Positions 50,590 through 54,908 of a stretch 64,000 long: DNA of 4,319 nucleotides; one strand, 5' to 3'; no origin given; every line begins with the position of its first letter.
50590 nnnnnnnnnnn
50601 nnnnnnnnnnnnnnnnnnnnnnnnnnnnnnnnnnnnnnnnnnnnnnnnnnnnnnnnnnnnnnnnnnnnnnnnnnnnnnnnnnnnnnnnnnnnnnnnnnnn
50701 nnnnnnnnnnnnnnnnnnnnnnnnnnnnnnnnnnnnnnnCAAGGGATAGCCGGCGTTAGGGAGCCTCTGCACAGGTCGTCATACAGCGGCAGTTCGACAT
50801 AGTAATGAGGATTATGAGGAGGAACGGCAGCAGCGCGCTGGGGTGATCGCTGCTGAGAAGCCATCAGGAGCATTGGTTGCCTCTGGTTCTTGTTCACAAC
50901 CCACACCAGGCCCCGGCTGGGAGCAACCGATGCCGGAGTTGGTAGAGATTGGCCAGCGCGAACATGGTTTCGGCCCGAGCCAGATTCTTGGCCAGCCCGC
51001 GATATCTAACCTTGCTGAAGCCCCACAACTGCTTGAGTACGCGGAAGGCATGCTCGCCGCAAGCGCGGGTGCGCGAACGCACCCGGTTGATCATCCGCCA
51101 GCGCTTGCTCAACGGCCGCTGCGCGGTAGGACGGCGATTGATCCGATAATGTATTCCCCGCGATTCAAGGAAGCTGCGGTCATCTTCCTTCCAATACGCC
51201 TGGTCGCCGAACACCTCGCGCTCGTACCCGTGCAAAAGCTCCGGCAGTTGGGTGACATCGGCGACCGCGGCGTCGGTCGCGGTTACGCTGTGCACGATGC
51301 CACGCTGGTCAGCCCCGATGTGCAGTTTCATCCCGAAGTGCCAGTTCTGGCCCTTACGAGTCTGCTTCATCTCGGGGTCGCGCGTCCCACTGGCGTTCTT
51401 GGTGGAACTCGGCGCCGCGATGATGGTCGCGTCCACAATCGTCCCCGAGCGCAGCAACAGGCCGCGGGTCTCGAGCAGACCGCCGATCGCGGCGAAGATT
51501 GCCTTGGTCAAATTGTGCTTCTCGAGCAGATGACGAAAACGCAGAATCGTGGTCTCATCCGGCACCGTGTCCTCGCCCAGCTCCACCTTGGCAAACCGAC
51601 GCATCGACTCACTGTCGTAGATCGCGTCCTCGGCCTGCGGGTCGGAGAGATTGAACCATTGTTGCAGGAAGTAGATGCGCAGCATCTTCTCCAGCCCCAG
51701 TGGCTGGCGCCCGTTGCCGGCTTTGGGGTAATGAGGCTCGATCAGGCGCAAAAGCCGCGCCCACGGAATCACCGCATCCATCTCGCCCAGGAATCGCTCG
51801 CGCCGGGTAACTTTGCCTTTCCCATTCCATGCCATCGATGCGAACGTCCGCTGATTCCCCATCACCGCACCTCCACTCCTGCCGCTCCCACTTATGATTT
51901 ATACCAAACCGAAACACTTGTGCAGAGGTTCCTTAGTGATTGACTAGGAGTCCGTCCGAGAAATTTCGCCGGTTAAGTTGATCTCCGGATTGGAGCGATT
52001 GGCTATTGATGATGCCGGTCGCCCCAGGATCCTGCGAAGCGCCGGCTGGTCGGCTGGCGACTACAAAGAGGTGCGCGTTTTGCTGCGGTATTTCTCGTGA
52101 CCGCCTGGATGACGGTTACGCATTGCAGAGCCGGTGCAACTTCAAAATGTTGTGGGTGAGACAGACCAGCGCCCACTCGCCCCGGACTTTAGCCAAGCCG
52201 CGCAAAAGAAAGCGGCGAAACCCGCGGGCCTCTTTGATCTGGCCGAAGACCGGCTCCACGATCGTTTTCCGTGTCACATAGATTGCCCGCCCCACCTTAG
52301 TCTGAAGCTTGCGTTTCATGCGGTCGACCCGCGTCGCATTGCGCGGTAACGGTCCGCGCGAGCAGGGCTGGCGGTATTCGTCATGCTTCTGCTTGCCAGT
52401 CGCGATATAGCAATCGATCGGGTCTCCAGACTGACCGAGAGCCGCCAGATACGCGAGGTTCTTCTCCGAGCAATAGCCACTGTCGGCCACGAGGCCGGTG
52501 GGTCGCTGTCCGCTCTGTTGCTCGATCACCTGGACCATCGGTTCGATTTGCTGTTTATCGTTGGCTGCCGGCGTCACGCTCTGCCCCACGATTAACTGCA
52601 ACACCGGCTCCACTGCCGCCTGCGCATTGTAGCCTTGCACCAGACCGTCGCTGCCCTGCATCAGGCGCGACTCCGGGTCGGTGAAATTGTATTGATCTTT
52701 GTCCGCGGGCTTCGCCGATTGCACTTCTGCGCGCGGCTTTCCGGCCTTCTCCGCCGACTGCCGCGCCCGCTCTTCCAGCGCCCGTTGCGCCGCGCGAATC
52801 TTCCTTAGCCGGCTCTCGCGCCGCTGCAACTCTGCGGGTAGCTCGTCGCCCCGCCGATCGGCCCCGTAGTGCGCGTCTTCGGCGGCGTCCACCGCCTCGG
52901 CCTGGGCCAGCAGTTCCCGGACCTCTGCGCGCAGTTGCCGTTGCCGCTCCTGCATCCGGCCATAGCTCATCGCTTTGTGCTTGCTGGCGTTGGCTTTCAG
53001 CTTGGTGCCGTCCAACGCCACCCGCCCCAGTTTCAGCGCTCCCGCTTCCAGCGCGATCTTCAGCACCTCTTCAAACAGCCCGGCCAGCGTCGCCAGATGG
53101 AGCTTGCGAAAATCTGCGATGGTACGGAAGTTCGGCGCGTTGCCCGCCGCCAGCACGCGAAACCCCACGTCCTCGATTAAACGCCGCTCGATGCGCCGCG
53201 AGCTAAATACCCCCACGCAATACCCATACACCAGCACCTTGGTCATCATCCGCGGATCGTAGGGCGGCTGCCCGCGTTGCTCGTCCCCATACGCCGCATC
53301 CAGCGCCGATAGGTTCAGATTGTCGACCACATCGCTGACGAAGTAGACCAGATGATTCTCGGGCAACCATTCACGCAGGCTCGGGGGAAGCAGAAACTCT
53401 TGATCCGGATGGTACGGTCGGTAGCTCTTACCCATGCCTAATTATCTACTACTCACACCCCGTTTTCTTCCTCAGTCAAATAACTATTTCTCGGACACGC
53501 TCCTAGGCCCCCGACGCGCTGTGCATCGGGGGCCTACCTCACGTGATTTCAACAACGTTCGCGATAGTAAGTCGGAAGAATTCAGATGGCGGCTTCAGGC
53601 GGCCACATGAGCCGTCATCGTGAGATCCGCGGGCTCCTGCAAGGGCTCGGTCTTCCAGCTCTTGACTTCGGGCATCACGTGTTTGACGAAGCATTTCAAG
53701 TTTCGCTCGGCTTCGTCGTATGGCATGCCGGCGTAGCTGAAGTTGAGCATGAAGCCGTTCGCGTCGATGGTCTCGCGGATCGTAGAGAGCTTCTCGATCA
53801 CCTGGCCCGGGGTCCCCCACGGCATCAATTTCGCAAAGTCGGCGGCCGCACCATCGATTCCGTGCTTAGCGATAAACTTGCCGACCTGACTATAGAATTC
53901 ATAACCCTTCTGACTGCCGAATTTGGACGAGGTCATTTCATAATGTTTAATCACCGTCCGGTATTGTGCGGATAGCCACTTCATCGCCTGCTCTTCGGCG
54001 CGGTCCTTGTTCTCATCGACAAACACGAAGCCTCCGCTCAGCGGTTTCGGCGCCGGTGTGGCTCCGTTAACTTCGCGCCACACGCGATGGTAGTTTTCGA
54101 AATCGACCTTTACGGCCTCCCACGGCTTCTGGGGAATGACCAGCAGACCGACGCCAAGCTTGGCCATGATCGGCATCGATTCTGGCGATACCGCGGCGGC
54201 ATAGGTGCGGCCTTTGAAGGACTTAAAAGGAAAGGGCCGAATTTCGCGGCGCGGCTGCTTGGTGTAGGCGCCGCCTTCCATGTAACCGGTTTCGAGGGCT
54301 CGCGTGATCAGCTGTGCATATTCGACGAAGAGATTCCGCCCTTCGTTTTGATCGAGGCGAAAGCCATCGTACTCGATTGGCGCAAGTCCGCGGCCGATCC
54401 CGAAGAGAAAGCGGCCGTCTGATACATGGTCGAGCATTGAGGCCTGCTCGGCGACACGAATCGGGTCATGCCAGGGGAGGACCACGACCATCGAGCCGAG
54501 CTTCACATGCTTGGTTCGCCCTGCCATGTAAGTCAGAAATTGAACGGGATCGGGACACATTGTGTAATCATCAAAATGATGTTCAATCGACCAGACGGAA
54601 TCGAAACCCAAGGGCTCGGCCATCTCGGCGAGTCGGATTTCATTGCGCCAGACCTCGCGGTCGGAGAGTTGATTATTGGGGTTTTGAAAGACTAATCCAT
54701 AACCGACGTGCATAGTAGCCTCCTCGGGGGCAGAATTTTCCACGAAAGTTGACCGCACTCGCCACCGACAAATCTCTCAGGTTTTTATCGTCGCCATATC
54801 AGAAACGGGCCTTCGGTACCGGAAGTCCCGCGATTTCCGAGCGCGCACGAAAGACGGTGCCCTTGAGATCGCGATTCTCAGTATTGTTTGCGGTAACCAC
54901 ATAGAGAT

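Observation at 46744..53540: Roughly 6.8-kb accessory patch embedded in a catabolic gene array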

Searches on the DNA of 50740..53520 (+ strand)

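Call 47: search_dna_similar(query=window:50740-53520:+, collection=plasmids, mode=distant, max_rows=15)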
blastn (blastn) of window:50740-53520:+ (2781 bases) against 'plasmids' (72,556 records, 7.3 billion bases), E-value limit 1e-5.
In 3 record(s) the limit of 40 matching pieces per record was reached: places in those records are undercounted.
Records with a match: 1966; places in all: 3353; records where one place covers at least 80% of the query: 0.
Best place of each record, by identity: 80-90% 908; 60-80% 1058.
By first word of the organism name: Klebsiella 1148; Pseudomonas 143; Enterobacter 122; Ralstonia 101; Citrobacter 93; Escherichia 90; Xanthomonas 54; Burkholderia 23; Raoultella 23; Cupriavidus 15; and 54 more.
By predicted mobility (MOB-suite, as given by PLSDB): conjugative 1339; mobilizable 322; non-mobilizable 305.
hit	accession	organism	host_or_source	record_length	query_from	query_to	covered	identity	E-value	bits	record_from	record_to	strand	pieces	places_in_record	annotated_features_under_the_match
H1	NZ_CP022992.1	Paraburkholderia aromaticivorans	-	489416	204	1077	23%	68.1%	2e-26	193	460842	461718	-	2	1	IS5 family transposase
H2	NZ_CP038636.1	Cupriavidus oxalaticus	whole organism,sewage sludge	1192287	202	1069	22%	69.4%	1e-36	224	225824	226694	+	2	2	none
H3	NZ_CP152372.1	Burkholderia ambifaria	Atractylodes lancea,rhizosphere microbe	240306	465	1072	22%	68.1%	2e-39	172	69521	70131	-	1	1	IS5 family transposase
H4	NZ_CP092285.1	Marinobacter sp. M3C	-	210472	2049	2696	23%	63.5%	3e-12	83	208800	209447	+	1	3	none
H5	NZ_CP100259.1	Burkholderia glumae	cell culture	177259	464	1072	22%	67.6%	3e-38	168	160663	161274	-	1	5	IS5 family transposase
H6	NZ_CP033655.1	Burkholderia glumae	bacterial cell,diseased rice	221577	464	1072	22%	67.6%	3e-38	168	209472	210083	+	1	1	IS5 family transposase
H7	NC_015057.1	Granulicella tundricola MP5ACTX9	-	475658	464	1066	22%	68.1%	4e-42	181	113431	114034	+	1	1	none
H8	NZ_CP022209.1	Burkholderia gladioli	Environment,environmental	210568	464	1072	22%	67.4%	1e-36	164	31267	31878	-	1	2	IS5 family transposase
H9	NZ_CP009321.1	Burkholderia gladioli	Plant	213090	464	1072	22%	67.4%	1e-36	164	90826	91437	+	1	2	IS5 family transposase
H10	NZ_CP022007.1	Burkholderia gladioli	cell culture,gladiolus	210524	464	1072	22%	67.4%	1e-36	164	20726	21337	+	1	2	IS5 family transposase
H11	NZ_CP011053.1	Halomonas sp. KO116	Nile Delta Mediterranean Sea surface ...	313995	2049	2669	22%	65.7%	2e-28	137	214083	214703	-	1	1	IS1182 family transposase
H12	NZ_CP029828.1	Burkholderia sp. JP2-270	sigle cell,rice rhizosphere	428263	464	1072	22%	66.8%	9e-32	148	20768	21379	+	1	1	IS5 family transposase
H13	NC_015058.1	Granulicella tundricola MP5ACTX9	-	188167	464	1066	22%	67.3%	9e-38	168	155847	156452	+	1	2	IS5 family transposase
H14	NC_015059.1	Granulicella tundricola MP5ACTX9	-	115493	464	1066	22%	66.9%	7e-33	150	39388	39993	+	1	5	IS5 family transposase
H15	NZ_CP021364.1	Acidovorax carolinensis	-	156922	246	1042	20%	71.0%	6e-47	265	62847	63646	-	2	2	IS5 family transposase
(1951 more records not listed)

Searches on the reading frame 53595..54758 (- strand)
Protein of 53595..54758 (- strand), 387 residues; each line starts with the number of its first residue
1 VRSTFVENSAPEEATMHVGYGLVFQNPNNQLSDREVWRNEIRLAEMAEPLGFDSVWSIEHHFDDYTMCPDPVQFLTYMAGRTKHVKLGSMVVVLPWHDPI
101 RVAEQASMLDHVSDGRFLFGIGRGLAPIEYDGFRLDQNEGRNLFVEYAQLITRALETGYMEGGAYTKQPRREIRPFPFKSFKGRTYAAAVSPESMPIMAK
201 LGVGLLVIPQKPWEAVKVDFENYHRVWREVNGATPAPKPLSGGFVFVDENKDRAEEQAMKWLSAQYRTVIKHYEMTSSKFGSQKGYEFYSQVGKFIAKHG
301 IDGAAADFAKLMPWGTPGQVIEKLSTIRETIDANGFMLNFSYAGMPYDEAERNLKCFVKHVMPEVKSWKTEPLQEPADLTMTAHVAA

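Call 4: search_protein_families(library=pfam, proteins=[window:53595-54758:-])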
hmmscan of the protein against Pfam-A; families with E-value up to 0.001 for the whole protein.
window:53595-54758:- (387 aa): 1 family
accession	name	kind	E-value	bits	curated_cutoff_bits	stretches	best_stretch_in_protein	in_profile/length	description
PF00296.26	Bac_luciferase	-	3.3e-62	211.1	27.9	1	16-330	1-310/314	Luciferase-like monooxygenase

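Call 5: search_protein_families(library=ncbifam, proteins=[window:53595-54758:-])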
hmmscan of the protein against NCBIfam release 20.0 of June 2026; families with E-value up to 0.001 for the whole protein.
window:53595-54758:- (387 aa): 27 families (the best 25 are shown)
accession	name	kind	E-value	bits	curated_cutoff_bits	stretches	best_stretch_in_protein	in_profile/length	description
NF052254.1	luciferase_Alph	exception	1.6e-38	132.9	600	1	23-367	9-352/354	luciferase subunit alpha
TIGR04027.1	LLM_KPN_01858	hypoth_equivalog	4.3e-27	94.9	412.9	1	45-259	27-241/326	putative FMN-dependent luciferase-like monooxygenase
TIGR03858.1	LLM_2I7G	subfamily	1.3e-26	93.4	462.25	1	27-366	15-337/337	Atu2307/SP_0267 family LLM class monooxygenase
NF052255.1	luciferase_Beta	exception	1.7e-25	89.8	500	1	20-230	3-213/325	luciferase subunit beta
TIGR03571.1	lucif_BA3436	subfamily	6.7e-24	84.7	303.9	1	19-161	12-159/304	TIGR03571 family LLM class oxidoreductase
TIGR03558.1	oxido_grp_1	subfamily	9.8e-24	84.1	166.95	1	34-341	16-308/325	MsnO8 family LLM class oxidoreductase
TIGR03619.1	F420_Rv2161c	subfamily_domain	1.2e-23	84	166.9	1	42-261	2-235/247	TIGR03619 family F420-dependent LLM class oxidoreductase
TIGR04036.1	LLM_CE1758_fam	subfamily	2e-21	76.2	479.1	1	30-156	20-145/355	CE1758 family FMN-dependent luciferase-like monooxygenase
TIGR04020.1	seco_metab_LLM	subfamily_domain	3.9e-20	72.3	244.45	1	22-283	3-267/341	MupA/Atu3671 family FMN-dependent luciferase-like monooxygenase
TIGR03560.1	F420_Rv1855c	subfamily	2.1e-13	50.6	231.4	1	35-138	10-119/227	TIGR03560 family F420-dependent LLM class oxidoreductase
TIGR03559.1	F420_Rv3520c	subfamily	1.6e-12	47.1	335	1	38-123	13-92/325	LLM class F420-dependent oxidoreductase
NF007802.0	PRK10508.1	equivalog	1.3e-11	44.2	540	1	32-124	21-113/335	luciferase-like monooxygenase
TIGR03621.1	F420_MSMEG_2516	subfamily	1.5e-11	44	213.15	1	39-140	15-111/295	TIGR03621 family F420-dependent LLM class oxidoreductase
NF002619.0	PRK02271.1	equivalog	2.3e-11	43.5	276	1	42-124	18-95/329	5,10-methylenetetrahydromethanopterin reductase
TIGR03856.1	F420_MSMEG_2906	subfamily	5.1e-11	42.6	243.7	1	33-134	14-116/249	LLM class F420-dependent oxidoreductase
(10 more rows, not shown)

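Call 9: find_encoding_contigs(protein=window:53595-54758:-, flank=10000, max_places=10)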
Protein window:53595-54758:- (387 aa): no gene with exactly this product is on record in the collection.

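Call 10: find_encoding_contigs(protein=window:53595-54713:-, flank=10000, max_places=10)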
Protein window:53595-54713:- (372 aa): 1 contig read that carries it; 1 place shown.
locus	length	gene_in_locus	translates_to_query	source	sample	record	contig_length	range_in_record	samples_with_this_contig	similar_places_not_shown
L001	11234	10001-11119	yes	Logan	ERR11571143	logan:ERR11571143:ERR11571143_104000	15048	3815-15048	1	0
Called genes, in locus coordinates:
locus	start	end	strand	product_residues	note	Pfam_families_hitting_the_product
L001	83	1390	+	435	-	PF07690:MFS_1, PF13000:Acatn, PF07690:MFS_1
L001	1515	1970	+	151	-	PF00903:Glyoxalase, PF13669:Glyoxalase_4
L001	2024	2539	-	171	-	PF13442:Cytochrome_CBB3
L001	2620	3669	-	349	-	PF00296:Bac_luciferase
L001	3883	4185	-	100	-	PF00199:Catalase, PF06628:Catalase-rel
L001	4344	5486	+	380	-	PF01717:Meth_synt_2 (weak)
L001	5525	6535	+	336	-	PF08450:SGL (faint), PF06739:SBBP (faint), PF24684:Vgb_lyase (faint), PF25021:TEN_NHL (faint), PF01436:NHL (weak)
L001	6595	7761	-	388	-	PF00144:Beta-lactamase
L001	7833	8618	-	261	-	PF00378:ECH_1, PF16113:ECH_2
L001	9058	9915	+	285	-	PF08450:SGL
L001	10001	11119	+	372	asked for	PF00296:Bac_luciferase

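Call 36: find_homologous_proteins(query=window:53595-54713:-, max_evalue=1e-40)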
Query window:53595-54713:- (372 aa): 5115 proteins with E <= 1e-40 among 7754 candidates; the best 120 are listed.
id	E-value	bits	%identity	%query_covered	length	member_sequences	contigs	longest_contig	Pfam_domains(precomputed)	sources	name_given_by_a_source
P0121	1.1e-232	790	89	100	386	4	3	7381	PF00296.27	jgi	jgi:alkanesulfonate monooxygenase SsuD/methylene tetrahydromethanopterin reductase-like flavin-depen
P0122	2.6e-232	789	89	100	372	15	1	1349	PF00296.27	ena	-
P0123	3.7e-232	788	89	100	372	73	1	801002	PF00296.27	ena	-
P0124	9.4e-232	787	90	100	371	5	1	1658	PF00296.27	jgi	-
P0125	1.7e-231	786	88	100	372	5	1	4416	PF00296.27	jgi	jgi:alkanesulfonate monooxygenase SsuD/methylene tetrahydromethanopterin reductase-like flavin-depen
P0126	1.1e-229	780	88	100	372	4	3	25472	PF00296.27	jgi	jgi:alkanesulfonate monooxygenase SsuD/methylene tetrahydromethanopterin reductase-like flavin-depen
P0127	5.6e-229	778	88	100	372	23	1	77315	PF00296.27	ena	-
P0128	1.2e-223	760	86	100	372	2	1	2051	PF00296.27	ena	-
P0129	1.3e-223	760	86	100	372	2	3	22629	PF00296.27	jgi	-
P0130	9.4e-223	757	85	100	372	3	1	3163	PF00296.27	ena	-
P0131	1.6e-222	756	85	100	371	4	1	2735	PF00296.27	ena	-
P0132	2.0e-221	753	85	100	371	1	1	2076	PF00296.27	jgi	jgi:alkanesulfonate monooxygenase SsuD/methylene tetrahydromethanopterin reductase-like flavin-depen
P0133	1.0e-220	750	85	100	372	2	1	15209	PF00296.27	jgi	jgi:alkanesulfonate monooxygenase SsuD/methylene tetrahydromethanopterin reductase-like flavin-depen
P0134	1.4e-220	750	84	100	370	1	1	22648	PF00296.27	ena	-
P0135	2.8e-220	749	84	100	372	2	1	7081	PF00296.27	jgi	jgi:alkanesulfonate monooxygenase SsuD/methylene tetrahydromethanopterin reductase-like flavin-depen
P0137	6.9e-219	744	85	99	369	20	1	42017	PF00296.27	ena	-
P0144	2.4e-212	723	82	100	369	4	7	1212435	PF00296.27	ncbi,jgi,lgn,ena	jgi:alkanesulfonate monooxygenase SsuD/methylene tetrahydromethanopterin reductase-like flavin-depen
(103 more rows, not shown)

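Call 37: find_encoding_contigs(protein=P0123, flank=10000, max_places=2)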
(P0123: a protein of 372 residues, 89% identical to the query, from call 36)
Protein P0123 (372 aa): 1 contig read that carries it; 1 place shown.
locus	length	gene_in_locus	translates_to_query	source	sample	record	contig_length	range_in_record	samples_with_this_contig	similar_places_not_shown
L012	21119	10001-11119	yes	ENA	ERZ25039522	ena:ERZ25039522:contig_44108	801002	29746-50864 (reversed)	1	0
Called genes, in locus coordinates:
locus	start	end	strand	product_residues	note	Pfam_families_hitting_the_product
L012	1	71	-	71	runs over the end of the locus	-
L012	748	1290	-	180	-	PF17831:PDH_E1_M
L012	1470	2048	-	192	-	-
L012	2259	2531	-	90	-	PF28598:PDH_E1_N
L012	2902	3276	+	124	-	PF07366:SnoaL (weak), PF12680:SnoaL_2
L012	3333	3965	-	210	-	PF00849:PseudoU_synth_2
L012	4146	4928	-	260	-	PF02798:GST_N, PF13409:GST_N_2, PF13417:GST_N_3, PF00043:GST_C (weak), PF13410:GST_C_2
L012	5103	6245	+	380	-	PF01717:Meth_synt_2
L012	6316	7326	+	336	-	PF24684:Vgb_lyase (faint), PF25021:TEN_NHL (faint), PF01436:NHL (weak)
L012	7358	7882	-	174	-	PF06146:PsiE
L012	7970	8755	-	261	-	PF00378:ECH_1, PF16113:ECH_2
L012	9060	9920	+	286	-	PF08450:SGL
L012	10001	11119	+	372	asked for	PF00296:Bac_luciferase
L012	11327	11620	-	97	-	-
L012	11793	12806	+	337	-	PF00296:Bac_luciferase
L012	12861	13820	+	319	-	-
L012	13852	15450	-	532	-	PF11794:HpaB_N, PF03241:HpaB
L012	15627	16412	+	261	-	PF00106:adh_short, PF08659:KR (weak), PF23441:SDR (weak), PF13561:adh_short_C2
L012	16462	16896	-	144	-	-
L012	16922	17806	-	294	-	PF00296:Bac_luciferase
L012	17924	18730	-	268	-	PF00378:ECH_1, PF16113:ECH_2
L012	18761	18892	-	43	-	-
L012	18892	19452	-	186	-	PF02627:CMD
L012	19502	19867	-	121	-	-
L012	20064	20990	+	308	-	PF04199:Cyclase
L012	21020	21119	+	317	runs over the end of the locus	PF01425:Amidase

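Call 38: find_encoding_contigs(protein=P0137, flank=10000, max_places=2)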
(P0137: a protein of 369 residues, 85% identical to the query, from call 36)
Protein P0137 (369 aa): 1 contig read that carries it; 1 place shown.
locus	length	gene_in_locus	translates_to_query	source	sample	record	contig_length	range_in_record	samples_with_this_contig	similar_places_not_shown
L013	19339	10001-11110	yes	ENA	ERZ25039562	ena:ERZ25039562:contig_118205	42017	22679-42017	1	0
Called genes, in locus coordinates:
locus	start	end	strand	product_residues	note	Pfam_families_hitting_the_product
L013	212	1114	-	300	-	PF00482:T2SSF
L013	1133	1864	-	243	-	PF00482:T2SSF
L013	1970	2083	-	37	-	-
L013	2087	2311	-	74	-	-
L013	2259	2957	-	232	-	PF00437:T2SSE, PF27713:UCP018868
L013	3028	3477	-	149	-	-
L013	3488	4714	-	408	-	PF01656:CbiA (weak), PF13614:AAA_31 (faint)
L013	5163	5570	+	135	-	PF00072:Response_reg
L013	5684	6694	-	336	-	PF06739:SBBP (faint), PF24684:Vgb_lyase (faint), PF25021:TEN_NHL (faint), PF01436:NHL (weak)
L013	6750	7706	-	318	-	PF01040:UbiA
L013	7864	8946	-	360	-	PF13400:Tad (weak)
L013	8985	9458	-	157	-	PF07811:TadE (weak)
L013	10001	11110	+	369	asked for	PF00296:Bac_luciferase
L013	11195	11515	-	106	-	PF02627:CMD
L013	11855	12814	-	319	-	PF13531:SBP_bac_11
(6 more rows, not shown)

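Call 39: find_encoding_contigs(protein=P0144, flank=10000, max_places=3)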
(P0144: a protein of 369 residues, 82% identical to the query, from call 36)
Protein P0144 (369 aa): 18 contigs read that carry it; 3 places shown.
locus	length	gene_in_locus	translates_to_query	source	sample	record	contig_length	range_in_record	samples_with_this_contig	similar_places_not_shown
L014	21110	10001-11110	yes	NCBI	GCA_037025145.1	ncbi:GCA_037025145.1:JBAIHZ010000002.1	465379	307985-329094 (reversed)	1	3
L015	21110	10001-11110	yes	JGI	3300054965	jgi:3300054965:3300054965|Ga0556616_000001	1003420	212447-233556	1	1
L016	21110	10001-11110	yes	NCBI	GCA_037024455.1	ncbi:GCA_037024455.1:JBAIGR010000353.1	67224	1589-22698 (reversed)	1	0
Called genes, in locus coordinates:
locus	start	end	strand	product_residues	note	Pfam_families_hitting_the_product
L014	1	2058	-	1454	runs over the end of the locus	PF01370:Epimerase, PF04321:RmlD_sub_bind (weak), PF07993:NAD_binding_4, PF03015:Sterile (weak), PF00501:AMP-binding, PF13193:AMP-binding_C (weak), PF00550:PP-binding (weak), PF01553:Acyltransferase, +1 more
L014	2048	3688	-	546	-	PF09861:Lar_N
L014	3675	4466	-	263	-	PF00702:Hydrolase, PF12710:HAD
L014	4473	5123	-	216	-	PF00440:TetR_N, PF17932:TetR_C_24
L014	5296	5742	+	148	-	PF01243:PNPOx_N, PF16242:Pyrid_ox_like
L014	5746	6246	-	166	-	PF13183:Fer4_8 (faint), PF14697:Fer4_21 (weak)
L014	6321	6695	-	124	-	-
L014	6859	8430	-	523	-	PF13360:PQQ_2, PF13570:Beta-prop_ACSF4 (weak)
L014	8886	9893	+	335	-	PF00248:Aldo_ket_red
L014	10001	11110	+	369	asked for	PF00296:Bac_luciferase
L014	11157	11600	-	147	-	PF01243:PNPOx_N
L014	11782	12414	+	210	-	PF00440:TetR_N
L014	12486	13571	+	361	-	PF00296:Bac_luciferase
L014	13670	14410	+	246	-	PF00753:Lactamase_B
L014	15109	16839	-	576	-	-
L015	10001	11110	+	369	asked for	PF00296:Bac_luciferase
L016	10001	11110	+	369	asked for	PF00296:Bac_luciferase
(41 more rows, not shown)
